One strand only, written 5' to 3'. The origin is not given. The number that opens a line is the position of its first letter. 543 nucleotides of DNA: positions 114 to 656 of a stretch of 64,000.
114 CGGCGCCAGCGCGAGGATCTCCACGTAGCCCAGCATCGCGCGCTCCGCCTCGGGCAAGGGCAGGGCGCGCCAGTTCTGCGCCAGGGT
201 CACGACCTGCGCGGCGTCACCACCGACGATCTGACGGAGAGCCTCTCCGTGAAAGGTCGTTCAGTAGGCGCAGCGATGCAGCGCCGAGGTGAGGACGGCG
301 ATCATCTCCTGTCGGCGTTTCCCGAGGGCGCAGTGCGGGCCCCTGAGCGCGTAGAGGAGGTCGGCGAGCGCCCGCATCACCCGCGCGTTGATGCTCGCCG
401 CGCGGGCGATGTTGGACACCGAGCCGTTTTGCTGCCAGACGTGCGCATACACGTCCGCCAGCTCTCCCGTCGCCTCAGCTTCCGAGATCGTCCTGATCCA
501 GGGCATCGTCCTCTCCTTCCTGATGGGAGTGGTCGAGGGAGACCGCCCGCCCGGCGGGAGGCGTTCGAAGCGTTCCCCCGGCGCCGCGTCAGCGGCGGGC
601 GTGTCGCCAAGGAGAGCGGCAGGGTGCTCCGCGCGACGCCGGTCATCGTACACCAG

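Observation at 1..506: AhpD-like (CMD family) gene with UGA at the second Cys of the CxxCxxxH motif, so probably a selenocysteine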

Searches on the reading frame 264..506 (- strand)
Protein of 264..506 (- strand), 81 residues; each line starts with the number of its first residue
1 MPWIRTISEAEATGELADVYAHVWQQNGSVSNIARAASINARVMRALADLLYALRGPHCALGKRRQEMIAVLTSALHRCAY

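Call 10: find_encoding_contigs(protein=window:264-506:-, flank=10000)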
Protein seq(81 aa) (81 aa): 3 contigs read that carry it; 3 places shown.
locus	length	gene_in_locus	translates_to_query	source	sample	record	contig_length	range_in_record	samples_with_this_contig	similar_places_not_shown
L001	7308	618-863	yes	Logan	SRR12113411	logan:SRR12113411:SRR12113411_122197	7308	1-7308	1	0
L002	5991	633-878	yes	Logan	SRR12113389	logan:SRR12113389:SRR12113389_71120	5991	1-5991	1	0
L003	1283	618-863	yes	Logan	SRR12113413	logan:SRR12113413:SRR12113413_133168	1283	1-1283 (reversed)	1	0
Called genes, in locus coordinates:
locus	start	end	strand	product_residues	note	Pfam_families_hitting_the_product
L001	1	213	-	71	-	?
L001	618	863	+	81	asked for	-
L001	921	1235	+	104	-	-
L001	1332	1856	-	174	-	PF13646:HEAT_2, PF13513:HEAT_EZ (faint), PF03130:HEAT_PBS (faint), PF02985:HEAT (weak)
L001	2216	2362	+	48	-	-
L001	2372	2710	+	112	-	PF00578:AhpC-TSA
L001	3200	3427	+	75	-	-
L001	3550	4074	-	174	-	-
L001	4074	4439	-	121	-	-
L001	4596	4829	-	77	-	-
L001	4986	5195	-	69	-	PF11431:Transport_MerF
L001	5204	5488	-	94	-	-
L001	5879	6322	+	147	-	PF00376:MerR, PF13411:MerR_1, PF09278:MerR-DNA-bind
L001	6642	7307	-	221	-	?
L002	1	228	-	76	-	?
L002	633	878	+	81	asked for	-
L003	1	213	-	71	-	?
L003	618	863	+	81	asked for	-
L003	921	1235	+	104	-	-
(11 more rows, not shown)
